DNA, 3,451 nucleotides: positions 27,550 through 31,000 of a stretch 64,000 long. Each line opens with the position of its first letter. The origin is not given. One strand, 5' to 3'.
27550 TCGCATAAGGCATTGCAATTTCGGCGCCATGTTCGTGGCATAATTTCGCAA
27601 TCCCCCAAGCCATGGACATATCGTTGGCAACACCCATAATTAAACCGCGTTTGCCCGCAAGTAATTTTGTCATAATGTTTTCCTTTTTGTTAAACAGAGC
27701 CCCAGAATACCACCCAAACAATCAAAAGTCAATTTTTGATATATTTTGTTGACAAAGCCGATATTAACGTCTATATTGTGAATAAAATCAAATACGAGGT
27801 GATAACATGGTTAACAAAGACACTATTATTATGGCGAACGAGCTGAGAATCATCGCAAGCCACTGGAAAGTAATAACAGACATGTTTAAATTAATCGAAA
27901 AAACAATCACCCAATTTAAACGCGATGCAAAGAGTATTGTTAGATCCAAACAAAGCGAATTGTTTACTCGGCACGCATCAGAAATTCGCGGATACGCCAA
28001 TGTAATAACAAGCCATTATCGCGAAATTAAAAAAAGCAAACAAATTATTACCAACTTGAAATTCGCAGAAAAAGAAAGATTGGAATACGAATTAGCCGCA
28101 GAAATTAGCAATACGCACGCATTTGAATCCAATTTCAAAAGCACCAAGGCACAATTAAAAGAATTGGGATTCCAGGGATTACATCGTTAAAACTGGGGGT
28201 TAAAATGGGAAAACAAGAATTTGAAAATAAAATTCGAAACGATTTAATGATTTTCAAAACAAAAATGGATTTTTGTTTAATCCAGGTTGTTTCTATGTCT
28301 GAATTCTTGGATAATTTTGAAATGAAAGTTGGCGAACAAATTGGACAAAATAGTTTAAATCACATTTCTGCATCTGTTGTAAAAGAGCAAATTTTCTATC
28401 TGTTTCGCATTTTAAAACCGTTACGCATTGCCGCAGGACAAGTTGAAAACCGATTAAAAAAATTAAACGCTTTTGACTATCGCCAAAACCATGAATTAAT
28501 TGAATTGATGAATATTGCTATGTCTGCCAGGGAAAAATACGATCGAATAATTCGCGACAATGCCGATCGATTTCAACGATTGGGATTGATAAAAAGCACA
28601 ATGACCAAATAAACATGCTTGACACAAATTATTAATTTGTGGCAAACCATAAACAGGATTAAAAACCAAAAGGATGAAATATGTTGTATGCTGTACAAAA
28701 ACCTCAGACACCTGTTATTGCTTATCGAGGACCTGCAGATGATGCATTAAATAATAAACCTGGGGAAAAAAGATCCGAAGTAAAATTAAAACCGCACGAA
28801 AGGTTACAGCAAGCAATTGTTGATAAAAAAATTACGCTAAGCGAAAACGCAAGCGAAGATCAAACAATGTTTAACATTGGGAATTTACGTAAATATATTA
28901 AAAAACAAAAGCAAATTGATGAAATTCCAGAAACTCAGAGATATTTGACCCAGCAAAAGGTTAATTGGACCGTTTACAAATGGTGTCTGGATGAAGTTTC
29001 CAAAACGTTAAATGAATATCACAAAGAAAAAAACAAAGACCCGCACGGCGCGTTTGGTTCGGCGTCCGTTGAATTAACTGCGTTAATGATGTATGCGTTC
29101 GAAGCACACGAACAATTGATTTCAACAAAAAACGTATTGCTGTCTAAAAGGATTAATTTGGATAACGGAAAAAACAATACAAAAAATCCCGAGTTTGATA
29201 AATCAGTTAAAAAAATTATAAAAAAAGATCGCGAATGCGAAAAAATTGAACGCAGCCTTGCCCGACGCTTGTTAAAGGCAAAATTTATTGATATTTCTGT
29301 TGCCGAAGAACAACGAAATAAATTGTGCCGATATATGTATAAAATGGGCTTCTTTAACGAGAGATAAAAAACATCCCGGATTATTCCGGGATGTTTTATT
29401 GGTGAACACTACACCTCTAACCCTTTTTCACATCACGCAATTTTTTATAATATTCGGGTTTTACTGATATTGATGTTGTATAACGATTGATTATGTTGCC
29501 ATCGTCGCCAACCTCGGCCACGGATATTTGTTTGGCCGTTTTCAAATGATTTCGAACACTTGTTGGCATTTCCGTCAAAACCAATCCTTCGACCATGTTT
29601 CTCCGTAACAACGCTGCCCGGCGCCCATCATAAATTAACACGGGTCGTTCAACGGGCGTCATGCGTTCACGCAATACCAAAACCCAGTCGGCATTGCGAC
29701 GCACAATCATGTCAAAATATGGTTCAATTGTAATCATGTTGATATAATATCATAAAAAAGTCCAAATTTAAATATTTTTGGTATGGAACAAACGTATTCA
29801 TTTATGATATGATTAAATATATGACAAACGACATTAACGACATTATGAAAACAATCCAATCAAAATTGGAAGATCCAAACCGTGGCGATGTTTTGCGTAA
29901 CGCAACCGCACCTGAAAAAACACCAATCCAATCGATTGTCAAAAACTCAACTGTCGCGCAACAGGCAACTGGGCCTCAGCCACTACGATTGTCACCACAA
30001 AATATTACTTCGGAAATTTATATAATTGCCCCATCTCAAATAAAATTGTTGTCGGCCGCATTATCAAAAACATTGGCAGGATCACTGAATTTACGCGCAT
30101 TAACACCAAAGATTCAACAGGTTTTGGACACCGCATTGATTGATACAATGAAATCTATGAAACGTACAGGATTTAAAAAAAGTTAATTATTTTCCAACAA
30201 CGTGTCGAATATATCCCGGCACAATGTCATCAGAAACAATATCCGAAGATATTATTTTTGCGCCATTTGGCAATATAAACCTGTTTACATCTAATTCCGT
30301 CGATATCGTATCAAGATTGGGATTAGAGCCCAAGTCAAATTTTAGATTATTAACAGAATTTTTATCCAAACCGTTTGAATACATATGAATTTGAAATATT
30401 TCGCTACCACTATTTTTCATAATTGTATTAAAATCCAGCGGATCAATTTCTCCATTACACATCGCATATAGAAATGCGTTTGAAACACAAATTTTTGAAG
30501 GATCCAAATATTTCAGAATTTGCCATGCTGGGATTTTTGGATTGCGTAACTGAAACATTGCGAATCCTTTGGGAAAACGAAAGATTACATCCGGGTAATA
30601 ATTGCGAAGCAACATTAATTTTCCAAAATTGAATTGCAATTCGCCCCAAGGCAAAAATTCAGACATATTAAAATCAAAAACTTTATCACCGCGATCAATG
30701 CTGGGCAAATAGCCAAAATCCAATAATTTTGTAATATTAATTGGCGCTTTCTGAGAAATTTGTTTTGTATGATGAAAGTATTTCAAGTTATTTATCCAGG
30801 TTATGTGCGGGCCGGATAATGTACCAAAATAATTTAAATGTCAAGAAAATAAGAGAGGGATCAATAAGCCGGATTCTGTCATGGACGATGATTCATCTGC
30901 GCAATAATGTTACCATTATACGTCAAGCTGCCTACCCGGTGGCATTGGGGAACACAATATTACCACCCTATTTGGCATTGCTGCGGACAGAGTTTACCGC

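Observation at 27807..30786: ORFan cluster 1: six small, mostly alpha-helical genes of unknown function between fabI and rnpB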

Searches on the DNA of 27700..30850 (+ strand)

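Call 23: search_dna_similar(query=window:27700-30850:+, collection=plasmids, mode=distant, max_rows=10)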
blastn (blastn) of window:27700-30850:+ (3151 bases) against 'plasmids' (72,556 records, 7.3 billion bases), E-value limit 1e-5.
No match.

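Call 24: search_dna_similar(query=window:27700-30850:+, collection=phages, mode=distant, max_rows=10)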
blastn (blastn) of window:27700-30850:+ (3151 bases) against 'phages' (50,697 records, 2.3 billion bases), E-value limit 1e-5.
No match.

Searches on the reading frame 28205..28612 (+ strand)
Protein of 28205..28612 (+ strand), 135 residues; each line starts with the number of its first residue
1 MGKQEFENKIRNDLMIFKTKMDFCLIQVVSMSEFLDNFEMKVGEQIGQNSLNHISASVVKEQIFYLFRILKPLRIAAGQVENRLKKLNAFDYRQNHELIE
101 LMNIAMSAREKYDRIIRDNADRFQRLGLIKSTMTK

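Call 4: search_protein_families(library=pfam, proteins=[window:28205-28612:+], max_evalue=1)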
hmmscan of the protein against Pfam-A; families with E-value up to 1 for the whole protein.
window:28205-28612:+ (135 aa): 1 family
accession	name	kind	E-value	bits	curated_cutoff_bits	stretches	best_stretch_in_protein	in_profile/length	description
PF16928.10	Inj_translocase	-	0.04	14.1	29.7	1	79-133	96-151/218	DNA/protein translocase of phage P22 injectosome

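Call 5: search_protein_families(library=ncbifam, proteins=[window:28205-28612:+], max_evalue=1)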
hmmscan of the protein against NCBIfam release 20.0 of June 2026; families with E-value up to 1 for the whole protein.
window:28205-28612:+ (135 aa): 0 families

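Call 67: search_protein_families(library=phrogs, proteins=[window:28205-28612:+], max_evalue=0.1)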
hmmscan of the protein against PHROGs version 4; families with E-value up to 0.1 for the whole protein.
window:28205-28612:+ (135 aa): 0 families

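Call 68: search_protein_families(library=padloc, proteins=[window:28205-28612:+], max_evalue=0.1)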
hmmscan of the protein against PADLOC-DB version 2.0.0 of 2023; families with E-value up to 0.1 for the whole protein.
window:28205-28612:+ (135 aa): 0 families
